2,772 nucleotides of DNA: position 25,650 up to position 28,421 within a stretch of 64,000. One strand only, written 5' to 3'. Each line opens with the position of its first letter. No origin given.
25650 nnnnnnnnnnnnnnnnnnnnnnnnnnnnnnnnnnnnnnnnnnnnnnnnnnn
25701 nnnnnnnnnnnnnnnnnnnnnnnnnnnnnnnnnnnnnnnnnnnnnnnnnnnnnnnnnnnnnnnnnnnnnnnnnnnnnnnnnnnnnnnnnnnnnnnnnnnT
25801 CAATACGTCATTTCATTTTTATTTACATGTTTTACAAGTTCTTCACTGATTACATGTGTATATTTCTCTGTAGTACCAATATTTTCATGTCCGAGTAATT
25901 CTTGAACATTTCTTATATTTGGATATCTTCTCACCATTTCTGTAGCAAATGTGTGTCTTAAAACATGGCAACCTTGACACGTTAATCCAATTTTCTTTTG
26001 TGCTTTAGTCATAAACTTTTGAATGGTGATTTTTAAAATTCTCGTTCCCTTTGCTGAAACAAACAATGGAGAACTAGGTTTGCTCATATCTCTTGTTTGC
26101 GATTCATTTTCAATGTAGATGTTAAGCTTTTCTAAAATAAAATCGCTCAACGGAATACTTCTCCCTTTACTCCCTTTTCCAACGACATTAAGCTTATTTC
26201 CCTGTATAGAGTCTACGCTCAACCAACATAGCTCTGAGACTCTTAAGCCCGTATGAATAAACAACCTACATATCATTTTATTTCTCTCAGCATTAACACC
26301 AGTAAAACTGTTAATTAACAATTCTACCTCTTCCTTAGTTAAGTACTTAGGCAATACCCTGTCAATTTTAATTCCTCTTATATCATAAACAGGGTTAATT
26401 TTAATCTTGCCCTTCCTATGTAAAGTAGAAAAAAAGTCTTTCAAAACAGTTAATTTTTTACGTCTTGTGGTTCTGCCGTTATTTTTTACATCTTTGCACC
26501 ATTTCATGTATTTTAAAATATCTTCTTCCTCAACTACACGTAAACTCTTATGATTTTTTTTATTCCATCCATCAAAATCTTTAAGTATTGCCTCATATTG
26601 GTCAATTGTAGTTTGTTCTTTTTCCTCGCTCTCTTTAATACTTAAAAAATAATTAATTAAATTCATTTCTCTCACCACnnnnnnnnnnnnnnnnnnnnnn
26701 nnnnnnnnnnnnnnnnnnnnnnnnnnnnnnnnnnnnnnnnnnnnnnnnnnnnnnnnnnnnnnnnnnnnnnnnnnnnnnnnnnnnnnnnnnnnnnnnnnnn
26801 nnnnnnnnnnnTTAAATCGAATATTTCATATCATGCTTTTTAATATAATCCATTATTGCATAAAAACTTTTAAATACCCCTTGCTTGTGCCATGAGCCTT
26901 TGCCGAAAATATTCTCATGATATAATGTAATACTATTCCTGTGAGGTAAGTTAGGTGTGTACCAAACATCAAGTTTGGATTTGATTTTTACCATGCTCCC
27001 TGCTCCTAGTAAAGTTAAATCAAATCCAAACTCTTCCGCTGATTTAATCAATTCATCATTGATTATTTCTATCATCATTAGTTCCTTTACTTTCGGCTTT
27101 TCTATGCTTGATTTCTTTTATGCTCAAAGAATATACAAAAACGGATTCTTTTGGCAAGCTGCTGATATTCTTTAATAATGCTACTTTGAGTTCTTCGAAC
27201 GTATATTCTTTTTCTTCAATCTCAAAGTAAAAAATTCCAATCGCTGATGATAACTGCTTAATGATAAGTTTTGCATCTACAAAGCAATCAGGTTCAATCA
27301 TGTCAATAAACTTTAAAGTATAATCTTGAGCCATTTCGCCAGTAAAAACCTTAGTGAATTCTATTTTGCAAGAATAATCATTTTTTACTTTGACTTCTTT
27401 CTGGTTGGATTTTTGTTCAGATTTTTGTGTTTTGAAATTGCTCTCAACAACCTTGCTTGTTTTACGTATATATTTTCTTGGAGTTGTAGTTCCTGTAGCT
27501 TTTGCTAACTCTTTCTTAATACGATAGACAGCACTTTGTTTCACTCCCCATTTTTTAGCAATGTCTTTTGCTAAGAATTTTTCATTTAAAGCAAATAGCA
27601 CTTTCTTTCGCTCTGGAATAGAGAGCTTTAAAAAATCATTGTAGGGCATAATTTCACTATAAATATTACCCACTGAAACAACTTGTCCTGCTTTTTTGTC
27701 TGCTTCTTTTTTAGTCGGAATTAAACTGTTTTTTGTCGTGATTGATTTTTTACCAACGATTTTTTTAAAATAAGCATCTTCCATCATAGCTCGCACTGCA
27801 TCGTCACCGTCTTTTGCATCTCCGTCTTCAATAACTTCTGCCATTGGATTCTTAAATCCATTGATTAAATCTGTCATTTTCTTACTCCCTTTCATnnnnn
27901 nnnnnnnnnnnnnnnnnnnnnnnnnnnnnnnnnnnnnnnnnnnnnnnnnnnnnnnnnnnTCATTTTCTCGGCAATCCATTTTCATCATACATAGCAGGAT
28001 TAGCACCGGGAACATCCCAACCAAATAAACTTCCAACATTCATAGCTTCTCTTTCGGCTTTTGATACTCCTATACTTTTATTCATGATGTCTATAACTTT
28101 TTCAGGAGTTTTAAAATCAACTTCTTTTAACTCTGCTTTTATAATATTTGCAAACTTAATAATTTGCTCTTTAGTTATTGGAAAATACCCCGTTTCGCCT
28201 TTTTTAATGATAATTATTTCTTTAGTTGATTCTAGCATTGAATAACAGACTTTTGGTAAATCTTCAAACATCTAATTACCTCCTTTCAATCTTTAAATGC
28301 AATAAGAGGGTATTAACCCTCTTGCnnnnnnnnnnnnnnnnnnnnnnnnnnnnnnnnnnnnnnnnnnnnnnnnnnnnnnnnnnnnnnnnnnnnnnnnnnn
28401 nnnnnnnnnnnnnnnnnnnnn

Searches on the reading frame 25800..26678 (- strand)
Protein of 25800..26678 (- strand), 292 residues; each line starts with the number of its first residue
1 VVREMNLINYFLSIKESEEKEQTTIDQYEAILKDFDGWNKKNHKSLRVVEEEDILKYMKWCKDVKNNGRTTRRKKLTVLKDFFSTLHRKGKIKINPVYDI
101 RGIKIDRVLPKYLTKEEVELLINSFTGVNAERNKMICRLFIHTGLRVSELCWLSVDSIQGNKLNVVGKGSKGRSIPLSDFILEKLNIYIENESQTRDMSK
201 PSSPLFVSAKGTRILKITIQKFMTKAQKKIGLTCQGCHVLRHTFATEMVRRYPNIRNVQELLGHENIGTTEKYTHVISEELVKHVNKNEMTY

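Call 4: search_protein_families(library=pfam, proteins=[window:25800-26678:-], max_evalue=0.01)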
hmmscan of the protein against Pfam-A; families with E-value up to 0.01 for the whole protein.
window:25800-26678:- (292 aa): 4 families
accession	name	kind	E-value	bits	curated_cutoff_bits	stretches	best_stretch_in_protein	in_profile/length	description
PF00589.27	Phage_integrase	-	2.3e-34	119.1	27.1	1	111-277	1-169/172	Phage integrase family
PF02899.23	Phage_int_SAM_1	-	4.8e-06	27.2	22.3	1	14-90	8-83/83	Phage integrase, N-terminal SAM-like domain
PF13102.12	Phage_int_SAM_5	-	5e-05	24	22.3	1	7-97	2-95/98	Phage integrase SAM-like domain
PF13495.12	Phage_int_SAM_4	-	0.00014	22.6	27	1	7-86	1-78/85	Phage integrase, N-terminal SAM-like domain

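Call 5: search_protein_families(library=phrogs, proteins=[window:25800-26678:-], max_evalue=0.01)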
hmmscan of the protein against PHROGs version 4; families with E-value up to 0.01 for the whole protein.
window:25800-26678:- (292 aa): 7 families
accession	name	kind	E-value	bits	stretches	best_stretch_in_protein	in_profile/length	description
phrog_1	-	integration and excision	1.5e-48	167.5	1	7-287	169-446/611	integrase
phrog_216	-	integration and excision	2.5e-43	149.3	1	72-289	15-237/301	integrase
phrog_7269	-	integration and excision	5.9e-13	49.6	1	218-290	12-83/89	integrase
phrog_7685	-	integration and excision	1.3e-09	38.9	1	203-285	151-232/240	integrase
phrog_35951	-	unknown function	0.0003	22.2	1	221-287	7-73/97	-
phrog_23271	-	unknown function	0.0023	18.9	1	238-280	12-53/67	-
phrog_7244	-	integration and excision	0.0028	18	1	49-166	118-231/263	integrase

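Call 10: search_solved_structures(query=window:25800-26678:-, max_evalue=0.00001, show_alignments=2)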
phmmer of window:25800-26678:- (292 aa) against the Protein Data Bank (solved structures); distinct sequences matched with E-value up to 0.00001: 11.
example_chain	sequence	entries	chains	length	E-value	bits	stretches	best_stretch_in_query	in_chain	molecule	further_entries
4a8e_A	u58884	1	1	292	2.4e-26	96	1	62-289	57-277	PROBABLE TYROSINE RECOMBINASE XERC-LIKE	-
9i5v_14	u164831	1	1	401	5.6e-25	91.6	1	70-286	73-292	Ribosome-associated translation inhibitor RaiA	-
5hxy_A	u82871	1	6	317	9.4e-25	90.8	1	8-279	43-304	Tyrosine recombinase XerA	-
1a0p_A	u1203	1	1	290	1.2e-21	80.6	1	22-281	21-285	SITE-SPECIFIC RECOMBINASE XERD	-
5dcf_A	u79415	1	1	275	5.7e-17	65.3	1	132-282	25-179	Tyrosine recombinase XerD,DNA translocase FtsK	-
5jjv_A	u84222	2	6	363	8.3e-14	54.9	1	106-281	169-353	Tyrosine recombinase XerH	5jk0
2a3v_A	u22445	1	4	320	3.5e-13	52.8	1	217-278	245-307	site-specific recombinase IntI4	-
5c6k_A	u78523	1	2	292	3.4e-11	46.3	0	73-183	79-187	Integrase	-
5dor_A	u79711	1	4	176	6.2e-10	42.2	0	234-288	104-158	Integrase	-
1aih_A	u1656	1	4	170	3.2e-08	36.6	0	136-288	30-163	HP1 INTEGRASE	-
5vfz_A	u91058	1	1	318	1.1e-07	34.9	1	56-281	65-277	Gp33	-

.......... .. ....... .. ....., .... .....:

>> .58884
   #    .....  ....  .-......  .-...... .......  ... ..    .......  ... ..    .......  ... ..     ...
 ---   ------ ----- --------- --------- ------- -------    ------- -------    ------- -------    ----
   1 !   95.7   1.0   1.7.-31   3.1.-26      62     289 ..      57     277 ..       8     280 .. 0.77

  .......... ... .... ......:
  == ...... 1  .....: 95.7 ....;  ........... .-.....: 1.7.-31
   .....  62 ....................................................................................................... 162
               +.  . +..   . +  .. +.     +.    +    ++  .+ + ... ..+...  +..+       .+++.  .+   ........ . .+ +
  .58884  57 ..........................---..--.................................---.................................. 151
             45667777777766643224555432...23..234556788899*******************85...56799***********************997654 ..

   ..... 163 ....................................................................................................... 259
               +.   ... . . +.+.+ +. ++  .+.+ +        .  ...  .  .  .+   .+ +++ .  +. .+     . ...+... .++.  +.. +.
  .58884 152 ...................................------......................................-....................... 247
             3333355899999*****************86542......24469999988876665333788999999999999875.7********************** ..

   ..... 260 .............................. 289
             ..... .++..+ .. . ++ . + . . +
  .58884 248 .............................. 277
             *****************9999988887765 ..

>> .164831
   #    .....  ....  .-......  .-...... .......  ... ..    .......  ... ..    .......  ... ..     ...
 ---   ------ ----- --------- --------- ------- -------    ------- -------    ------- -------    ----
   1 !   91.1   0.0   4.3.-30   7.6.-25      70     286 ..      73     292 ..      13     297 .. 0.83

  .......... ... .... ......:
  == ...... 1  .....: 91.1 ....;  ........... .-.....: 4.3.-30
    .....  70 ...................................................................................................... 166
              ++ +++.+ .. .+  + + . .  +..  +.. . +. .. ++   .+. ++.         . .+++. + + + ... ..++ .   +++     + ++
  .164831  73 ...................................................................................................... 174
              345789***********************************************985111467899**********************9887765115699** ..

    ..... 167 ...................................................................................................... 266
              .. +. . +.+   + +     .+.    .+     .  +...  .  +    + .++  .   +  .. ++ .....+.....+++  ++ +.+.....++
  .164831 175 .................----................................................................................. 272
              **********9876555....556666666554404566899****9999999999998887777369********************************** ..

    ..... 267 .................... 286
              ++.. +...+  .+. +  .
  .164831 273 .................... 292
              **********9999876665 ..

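Call 22: search_dna_similar(query=window:25800-26678:-, collection=phages, mode=protein, max_rows=30, max_evalue=1e-10)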
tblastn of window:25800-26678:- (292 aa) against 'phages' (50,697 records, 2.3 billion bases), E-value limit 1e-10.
Records with a match: 198; places in all: 198; records where one place covers at least 80% of the query: 63.
Best place of each record, by identity: <60% 198.
By first word of the organism name: Gordonia 55; Bacteriophage 41; Listeria 12; Vibrio 12; Bacillus 9; Pseudomonas 8; Mycobacterium 8; Acinetobacter 6; Enterocloster 6; Brevibacillus 4; and 20 more.
By host as written in the record: - 47; Gordonia terrae 3612 46; Listeria monocytogenes 12; Mycobacterium smegmatis mc#155 6; Brevibacillus laterosporus 4; Gordonia terrae CAG3 4; Homo sapiens 3; Enterocloster bolteae DA473 3; and 55 more.
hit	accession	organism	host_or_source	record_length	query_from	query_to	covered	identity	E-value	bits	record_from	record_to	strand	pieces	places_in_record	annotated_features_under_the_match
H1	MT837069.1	Bacteriophage sp.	human fecal samples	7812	48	288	83%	35.2%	9e-27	115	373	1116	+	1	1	record has no annotation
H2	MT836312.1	Bacteriophage sp.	human fecal samples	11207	9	285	95%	30.5%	2e-23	105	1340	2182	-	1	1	record has no annotation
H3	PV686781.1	Alicyclobacillus phage MMB025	Alicyclobacillus acidoterrestris MMB007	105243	4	279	95%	30.2%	9e-22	100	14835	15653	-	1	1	integrase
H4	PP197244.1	Terrisporobacter phage TPELB_ph1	Terrisporobacter petrolearius ELB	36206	11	284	94%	29.6%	2e-17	88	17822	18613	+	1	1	integrase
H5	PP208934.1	Gordonia phage Hibiscus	Gordonia phage Hibiscus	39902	7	292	98%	27.8%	2e-15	82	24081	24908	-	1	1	32: tyrosine integrase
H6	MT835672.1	Bacteriophage sp.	human fecal samples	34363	3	288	98%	27.8%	8e-23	103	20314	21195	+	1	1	record has no annotation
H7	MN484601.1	Gordonia phage Sixama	Gordonia terrae 3612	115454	28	292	91%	29.8%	5e-14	78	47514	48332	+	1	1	89: tyrosine integrase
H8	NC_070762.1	Gordonia phage Sixama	Gordonia terrae 3612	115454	28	292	91%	29.8%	5e-14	78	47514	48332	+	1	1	89: integrase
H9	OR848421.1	Listeria phage LM 4-14-1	Listeria monocytogenes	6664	7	283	95%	28.4%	4e-22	101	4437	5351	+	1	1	record has no annotation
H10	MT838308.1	Bacteriophage sp.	human fecal samples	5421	11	265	87%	30.8%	3e-26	113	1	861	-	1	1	record has no annotation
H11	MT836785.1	Bacteriophage sp.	human fecal samples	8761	47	291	84%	31.9%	5e-28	119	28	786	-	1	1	record has no annotation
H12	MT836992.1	Bacteriophage sp.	human fecal samples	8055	7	281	94%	28.4%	2e-25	111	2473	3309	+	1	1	record has no annotation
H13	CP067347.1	Clostridioides phage ES-S-0107-01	Clostridioides sp. ES-S-0107-01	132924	10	292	97%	27.2%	2e-12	73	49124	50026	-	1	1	record has no annotation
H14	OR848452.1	Listeria phage LM 4-14-1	Listeria monocytogenes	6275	24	276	87%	30.4%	1e-22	103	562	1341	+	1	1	record has no annotation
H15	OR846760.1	Listeria phage LM 4-11-1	Listeria monocytogenes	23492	24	276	87%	30.4%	1e-22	103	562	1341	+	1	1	record has no annotation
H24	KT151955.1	Brevibacillus phage Jenst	Brevibacillus laterosporus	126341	5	276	93%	28.1%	2e-14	79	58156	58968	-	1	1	putative recombinase XerD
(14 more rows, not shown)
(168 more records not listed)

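Call 93: get_annotated_region(hit=H3, flank=4000)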
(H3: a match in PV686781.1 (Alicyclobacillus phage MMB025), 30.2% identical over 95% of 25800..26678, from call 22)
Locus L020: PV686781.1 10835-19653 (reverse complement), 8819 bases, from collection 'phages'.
description: Alicyclobacillus phage MMB025, complete genome.
organism: Alicyclobacillus phage MMB025 (NCBI taxid 3425951)
taxonomy: Viruses
host: Alicyclobacillus acidoterrestris MMB007; source: -; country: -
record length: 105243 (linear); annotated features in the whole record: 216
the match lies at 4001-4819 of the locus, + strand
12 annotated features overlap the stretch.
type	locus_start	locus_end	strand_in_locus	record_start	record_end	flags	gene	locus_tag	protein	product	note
CDS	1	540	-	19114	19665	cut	-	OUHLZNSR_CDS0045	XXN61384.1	hypothetical protein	-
CDS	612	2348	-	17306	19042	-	-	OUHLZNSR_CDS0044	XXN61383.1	terminase large subunit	head and packaging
CDS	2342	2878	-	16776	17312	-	-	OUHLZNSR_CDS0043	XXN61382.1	head maturation protease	head and packaging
CDS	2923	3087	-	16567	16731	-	-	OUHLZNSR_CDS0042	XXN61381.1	hypothetical protein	-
CDS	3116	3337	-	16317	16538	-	-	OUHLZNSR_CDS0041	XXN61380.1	hypothetical protein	-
CDS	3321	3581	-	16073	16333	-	-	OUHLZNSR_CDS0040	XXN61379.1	hypothetical protein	-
CDS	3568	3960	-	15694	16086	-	-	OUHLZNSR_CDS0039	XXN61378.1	hypothetical protein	-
CDS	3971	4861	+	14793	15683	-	-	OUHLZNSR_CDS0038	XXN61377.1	integrase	integration and excision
CDS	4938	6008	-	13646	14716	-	-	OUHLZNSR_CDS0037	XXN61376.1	DefenseFinder protein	moron, auxiliary metabolic gene and host takeover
CDS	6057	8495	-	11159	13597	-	-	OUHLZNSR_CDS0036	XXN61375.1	VFDB virulence factor protein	moron, auxiliary metabolic gene and host takeover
CDS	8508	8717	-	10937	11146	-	-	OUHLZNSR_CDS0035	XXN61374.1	hypothetical protein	-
CDS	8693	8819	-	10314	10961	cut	-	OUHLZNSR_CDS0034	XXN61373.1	metallo-endopeptidase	-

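Call 94: get_annotated_region(hit=H24, flank=4000)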
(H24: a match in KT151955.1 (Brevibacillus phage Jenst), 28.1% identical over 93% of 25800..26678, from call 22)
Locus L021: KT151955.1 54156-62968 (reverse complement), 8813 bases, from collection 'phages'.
description: Brevibacillus phage Jenst, complete genome.
organism: Brevibacillus phage Jenst (NCBI taxid 1691954)
taxonomy: Viruses; Duplodnaviria; Heunggongvirae; Uroviricota; Caudoviricetes; Jenstvirus; Jenstvirus jenst
host: Brevibacillus laterosporus; source: honeybee debris; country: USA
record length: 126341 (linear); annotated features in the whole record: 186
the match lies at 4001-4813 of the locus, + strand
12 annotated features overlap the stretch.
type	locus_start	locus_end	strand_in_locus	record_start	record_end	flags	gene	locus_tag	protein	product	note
CDS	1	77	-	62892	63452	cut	-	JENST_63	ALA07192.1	hypothetical protein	-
CDS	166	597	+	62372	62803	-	-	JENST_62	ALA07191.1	putative DNA/RNA helicase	-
CDS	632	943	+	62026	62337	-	-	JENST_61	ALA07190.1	hypothetical protein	-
CDS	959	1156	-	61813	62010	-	-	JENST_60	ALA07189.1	hypothetical protein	-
CDS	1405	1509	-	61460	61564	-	-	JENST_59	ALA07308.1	hypothetical protein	-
CDS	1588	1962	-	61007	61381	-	-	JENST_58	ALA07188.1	putative replication termination protein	-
CDS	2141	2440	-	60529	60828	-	-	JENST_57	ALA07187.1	putative membrane protein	-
CDS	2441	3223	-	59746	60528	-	-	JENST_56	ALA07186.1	putative N-acetylmuramoyl-L-alanine amidase CwlA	-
CDS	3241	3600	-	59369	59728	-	-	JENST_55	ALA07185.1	hypothetical protein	-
CDS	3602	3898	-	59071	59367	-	-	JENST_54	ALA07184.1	hypothetical protein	-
CDS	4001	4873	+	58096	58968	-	-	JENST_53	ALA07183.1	putative recombinase XerD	-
CDS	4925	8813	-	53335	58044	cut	-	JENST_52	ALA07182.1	hypothetical protein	-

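Call 95: get_annotated_region(hit=H13, flank=4000)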
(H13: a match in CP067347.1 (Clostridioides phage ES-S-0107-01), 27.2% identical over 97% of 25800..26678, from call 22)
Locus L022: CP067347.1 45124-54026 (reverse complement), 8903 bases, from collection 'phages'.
description: Clostridioides phage ES-S-0107-01, complete sequence.
organism: Clostridioides phage ES-S-0107-01 (NCBI taxid 2802960)
taxonomy: Viruses; Duplodnaviria; Heunggongvirae; Uroviricota; Caudoviricetes
host: Clostridioides sp. ES-S-0107-01; source: soil; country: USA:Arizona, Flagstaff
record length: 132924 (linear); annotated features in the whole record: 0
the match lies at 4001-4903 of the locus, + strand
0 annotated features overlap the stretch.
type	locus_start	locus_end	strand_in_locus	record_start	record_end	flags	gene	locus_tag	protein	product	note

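Call 99: search_protein_families(library=ncbifam, proteins=[window:25800-26678:-], max_evalue=0.001)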
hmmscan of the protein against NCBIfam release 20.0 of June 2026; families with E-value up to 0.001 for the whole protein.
window:25800-26678:- (292 aa): 12 families
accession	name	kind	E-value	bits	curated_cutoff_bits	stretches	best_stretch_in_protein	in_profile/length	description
TIGR02224.1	recomb_XerC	equivalog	5.7e-59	199.9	335.15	1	13-284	6-285/295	tyrosine recombinase XerC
NF040815.2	recomb_XerA_Arch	equivalog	4.7e-57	193.6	220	1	9-282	1-260/263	site-specific tyrosine recombinase/integron integrase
TIGR02225.1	recomb_XerD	equivalog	2.7e-54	184.5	329.6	1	10-287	3-285/290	site-specific tyrosine recombinase XerD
NF001399.0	PRK00283.1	subfamily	2.8e-50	171.2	279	1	8-287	9-294/300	tyrosine recombinase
NF002331.0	PRK01287.1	subfamily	9.8e-33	113.6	371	1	8-281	30-317/365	site-specific tyrosine recombinase XerC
NF003462.0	PRK05084.1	equivalog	1.8e-27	96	267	1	128-288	192-356/360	tyrosine recombinase XerS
TIGR02249.1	integrase_gron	subfamily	8.9e-27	94.3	265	2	216-279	239-303/315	integron integrase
NF011946.0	PRK15417.1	equivalog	1.2e-15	57.6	435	1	214-278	252-317/337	integron integrase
NF007370.0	PRK09870.1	subfamily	2.6e-12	46.8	221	1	111-275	11-178/200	tyrosine-type DNA invertase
NF007371.0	PRK09871.1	subfamily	2.8e-11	43.3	222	1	111-276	5-174/198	tyrosine-type DNA invertase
NF002685.0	PRK02436.1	equivalog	2.9e-05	24.1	178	1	62-274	47-244/245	site-specific tyrosine recombinase XerD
NF040693.1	recomb_GmtY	equivalog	0.0006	19.2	340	0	205-281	353-437/441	gamma-mobile-trio recombinase GmtY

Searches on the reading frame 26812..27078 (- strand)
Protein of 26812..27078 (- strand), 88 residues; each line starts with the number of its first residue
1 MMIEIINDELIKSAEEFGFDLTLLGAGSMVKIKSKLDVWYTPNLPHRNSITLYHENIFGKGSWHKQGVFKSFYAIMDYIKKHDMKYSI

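Call 4: search_protein_families(library=pfam, proteins=[window:26812-27078:-], max_evalue=0.01)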
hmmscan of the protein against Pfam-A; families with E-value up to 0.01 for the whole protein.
window:26812-27078:- (88 aa): 0 families

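Call 5: search_protein_families(library=phrogs, proteins=[window:26812-27078:-], max_evalue=0.01)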
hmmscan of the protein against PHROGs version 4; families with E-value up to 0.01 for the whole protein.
window:26812-27078:- (88 aa): 1 family
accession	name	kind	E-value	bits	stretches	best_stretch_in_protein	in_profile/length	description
phrog_26191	-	unknown function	0.0032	18.3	1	5-34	12-41/70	-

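Call 99: search_protein_families(library=ncbifam, proteins=[window:26812-27078:-], max_evalue=0.001)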
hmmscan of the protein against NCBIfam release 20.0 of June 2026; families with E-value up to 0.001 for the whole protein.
window:26812-27078:- (88 aa): 0 families

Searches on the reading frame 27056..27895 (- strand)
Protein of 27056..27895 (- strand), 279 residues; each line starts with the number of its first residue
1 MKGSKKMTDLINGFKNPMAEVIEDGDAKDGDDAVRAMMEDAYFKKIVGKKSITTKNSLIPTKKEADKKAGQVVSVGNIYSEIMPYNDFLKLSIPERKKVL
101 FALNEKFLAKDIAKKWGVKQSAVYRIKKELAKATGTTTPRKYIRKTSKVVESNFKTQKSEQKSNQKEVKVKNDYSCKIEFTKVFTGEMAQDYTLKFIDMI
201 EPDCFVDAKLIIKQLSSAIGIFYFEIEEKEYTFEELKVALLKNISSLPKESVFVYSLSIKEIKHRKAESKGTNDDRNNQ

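Call 4: search_protein_families(library=pfam, proteins=[window:27056-27895:-], max_evalue=0.01)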
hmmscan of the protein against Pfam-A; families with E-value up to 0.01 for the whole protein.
window:27056-27895:- (279 aa): 1 family
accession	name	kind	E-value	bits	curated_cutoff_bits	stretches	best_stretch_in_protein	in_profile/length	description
PF13384.12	HTH_23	-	0.0027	17.9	24.6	1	92-129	3-40/50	Homeodomain-like domain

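Call 5: search_protein_families(library=phrogs, proteins=[window:27056-27895:-], max_evalue=0.01)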
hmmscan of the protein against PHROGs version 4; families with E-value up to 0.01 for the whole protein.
window:27056-27895:- (279 aa): 0 families

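Call 99: search_protein_families(library=ncbifam, proteins=[window:27056-27895:-], max_evalue=0.001)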
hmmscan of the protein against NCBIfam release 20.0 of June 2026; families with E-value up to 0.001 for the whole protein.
window:27056-27895:- (279 aa): 0 families

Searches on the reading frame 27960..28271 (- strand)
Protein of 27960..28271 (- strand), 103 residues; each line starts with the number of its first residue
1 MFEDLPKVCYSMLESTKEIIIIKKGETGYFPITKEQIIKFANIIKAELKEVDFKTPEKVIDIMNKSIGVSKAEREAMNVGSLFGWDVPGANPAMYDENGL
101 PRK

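Call 4: search_protein_families(library=pfam, proteins=[window:27960-28271:-], max_evalue=0.01)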
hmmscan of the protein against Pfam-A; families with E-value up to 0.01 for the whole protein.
window:27960-28271:- (103 aa): 0 families

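Call 5: search_protein_families(library=phrogs, proteins=[window:27960-28271:-], max_evalue=0.01)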
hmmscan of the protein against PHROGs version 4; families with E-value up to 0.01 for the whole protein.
window:27960-28271:- (103 aa): 1 family
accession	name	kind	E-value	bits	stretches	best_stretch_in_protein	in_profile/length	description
phrog_10280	-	unknown function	2.1e-24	86.4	2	56-99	44-87/96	-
